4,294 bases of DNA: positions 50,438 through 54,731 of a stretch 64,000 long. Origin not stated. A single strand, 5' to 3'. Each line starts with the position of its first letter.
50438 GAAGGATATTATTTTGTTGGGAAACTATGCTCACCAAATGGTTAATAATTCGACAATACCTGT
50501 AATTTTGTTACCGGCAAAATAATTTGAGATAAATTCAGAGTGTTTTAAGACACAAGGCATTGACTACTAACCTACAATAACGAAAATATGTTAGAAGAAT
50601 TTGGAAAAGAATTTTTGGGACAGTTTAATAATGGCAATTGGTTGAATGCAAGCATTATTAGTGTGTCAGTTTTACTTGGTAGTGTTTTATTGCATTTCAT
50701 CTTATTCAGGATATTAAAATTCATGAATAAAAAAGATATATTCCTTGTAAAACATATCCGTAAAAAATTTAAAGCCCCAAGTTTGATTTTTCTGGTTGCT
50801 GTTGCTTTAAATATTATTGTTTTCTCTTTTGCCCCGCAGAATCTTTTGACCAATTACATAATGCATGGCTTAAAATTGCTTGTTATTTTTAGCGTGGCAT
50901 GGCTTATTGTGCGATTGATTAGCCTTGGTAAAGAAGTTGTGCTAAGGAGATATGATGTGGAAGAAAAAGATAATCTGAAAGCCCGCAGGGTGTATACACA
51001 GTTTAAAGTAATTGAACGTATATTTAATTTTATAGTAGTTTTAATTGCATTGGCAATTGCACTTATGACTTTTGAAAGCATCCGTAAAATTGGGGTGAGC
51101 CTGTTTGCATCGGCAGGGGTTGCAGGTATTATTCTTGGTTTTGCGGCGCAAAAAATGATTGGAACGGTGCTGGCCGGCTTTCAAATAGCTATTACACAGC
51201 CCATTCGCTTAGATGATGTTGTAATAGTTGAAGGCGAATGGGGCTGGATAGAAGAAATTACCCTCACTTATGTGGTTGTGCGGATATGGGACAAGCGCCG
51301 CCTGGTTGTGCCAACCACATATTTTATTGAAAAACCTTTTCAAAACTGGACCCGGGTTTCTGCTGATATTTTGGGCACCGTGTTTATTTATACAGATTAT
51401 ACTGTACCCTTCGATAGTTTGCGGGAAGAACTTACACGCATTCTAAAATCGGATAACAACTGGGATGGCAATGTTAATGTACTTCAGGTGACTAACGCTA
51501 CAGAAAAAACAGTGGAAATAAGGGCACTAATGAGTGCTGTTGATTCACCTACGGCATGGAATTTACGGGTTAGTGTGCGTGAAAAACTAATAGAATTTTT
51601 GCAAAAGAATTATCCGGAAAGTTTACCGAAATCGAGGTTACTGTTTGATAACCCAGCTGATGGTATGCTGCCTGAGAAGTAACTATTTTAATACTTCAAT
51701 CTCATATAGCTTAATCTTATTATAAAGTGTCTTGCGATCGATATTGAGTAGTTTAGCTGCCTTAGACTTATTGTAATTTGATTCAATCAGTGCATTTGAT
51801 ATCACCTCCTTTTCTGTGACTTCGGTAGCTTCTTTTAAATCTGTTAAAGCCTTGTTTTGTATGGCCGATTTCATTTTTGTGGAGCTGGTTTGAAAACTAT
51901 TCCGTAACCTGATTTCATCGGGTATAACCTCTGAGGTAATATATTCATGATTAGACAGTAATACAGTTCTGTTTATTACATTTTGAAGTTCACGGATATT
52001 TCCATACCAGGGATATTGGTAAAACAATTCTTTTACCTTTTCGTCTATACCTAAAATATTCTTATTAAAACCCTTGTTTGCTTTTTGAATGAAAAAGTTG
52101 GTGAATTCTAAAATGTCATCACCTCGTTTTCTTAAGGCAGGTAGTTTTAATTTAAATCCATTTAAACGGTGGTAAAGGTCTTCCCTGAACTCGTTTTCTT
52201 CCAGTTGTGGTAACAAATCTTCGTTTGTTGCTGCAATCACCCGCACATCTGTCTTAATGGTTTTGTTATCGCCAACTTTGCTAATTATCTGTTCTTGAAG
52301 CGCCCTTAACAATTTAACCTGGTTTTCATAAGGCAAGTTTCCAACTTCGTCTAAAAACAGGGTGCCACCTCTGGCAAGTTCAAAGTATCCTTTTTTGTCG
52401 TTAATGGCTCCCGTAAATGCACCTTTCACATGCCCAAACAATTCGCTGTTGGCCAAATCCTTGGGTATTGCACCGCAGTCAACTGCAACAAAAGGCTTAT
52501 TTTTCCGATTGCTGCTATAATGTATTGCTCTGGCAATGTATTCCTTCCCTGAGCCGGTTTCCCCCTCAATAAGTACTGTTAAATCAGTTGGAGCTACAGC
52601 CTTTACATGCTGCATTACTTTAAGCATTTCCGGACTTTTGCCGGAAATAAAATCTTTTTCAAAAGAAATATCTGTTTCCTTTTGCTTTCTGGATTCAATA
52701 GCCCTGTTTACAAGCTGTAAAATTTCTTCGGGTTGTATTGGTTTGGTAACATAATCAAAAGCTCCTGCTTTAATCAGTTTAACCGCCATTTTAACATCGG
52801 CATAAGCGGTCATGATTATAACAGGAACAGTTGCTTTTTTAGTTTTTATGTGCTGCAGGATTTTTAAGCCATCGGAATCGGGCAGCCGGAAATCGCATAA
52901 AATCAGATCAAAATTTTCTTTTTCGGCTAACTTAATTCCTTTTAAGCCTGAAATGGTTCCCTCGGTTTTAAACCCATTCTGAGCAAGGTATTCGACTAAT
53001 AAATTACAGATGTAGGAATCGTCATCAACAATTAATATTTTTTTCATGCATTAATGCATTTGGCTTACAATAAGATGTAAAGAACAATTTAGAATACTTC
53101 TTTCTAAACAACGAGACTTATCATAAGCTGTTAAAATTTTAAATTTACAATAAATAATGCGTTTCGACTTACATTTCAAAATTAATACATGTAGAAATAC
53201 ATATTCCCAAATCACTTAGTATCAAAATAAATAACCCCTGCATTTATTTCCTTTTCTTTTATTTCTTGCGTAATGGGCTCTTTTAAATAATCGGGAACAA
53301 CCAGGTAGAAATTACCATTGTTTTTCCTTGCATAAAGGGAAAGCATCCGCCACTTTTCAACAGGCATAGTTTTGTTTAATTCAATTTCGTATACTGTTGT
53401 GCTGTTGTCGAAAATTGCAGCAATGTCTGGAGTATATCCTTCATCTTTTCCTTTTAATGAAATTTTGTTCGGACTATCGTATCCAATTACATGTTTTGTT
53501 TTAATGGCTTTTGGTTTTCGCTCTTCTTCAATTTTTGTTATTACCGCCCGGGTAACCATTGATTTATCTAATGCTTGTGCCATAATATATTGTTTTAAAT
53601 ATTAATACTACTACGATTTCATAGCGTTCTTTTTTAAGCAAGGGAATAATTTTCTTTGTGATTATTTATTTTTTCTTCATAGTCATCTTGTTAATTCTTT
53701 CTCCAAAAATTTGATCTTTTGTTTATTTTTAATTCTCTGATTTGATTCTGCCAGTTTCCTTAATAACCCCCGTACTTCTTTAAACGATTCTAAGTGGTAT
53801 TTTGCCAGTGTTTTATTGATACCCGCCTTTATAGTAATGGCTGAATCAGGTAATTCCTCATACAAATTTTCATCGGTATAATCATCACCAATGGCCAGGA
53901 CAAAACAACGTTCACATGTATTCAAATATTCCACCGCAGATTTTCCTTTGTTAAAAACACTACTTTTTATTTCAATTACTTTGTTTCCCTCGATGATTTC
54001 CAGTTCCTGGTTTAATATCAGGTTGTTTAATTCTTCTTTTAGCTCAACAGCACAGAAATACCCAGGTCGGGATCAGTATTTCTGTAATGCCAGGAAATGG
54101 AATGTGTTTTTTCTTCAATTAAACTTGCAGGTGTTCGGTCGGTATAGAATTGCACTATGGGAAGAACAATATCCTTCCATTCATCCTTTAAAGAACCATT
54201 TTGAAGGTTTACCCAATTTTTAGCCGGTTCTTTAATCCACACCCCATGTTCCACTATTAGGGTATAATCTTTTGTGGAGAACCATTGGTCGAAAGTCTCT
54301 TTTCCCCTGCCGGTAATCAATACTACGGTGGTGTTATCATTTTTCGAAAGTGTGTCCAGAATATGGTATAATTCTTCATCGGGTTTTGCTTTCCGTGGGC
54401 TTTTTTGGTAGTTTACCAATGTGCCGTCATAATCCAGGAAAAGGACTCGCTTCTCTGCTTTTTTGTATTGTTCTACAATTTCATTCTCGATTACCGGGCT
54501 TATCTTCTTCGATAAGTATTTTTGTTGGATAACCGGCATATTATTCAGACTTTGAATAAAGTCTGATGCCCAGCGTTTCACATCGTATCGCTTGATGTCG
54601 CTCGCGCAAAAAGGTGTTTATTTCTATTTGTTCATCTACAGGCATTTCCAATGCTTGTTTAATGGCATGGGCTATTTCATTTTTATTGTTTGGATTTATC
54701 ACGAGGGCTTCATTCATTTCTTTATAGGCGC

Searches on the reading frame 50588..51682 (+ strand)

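Call 24: search_protein_families(library=pfam, proteins=[window:50588-51682:+])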
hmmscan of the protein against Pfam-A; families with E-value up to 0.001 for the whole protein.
window:50588-51682:+ (364 aa): 1 family
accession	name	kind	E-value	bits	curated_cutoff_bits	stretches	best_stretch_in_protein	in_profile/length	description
PF00924.24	MS_channel_2nd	-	3.4e-12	46.7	20.2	1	191-256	3-68/68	Mechanosensitive ion channel, beta-domain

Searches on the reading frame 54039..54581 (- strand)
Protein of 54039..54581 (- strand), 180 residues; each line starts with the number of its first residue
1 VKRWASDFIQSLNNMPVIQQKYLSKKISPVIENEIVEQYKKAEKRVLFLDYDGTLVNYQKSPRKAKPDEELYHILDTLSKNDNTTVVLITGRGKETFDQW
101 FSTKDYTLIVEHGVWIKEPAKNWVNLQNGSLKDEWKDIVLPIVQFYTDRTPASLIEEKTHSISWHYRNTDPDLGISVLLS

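Call 23: search_protein_families(library=pfam, proteins=[window:54039-54581:-])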
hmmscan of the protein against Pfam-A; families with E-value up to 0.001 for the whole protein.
window:54039-54581:- (180 aa): 2 families
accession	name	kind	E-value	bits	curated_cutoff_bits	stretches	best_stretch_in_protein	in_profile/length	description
PF02358.22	Trehalose_PPase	-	1.3e-29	103.5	27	1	48-174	1-127/235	Trehalose-phosphatase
PF08282.18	Hydrolase_3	-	0.00078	19.7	20.9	0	47-139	1-88/255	haloacid dehalogenase-like hydrolase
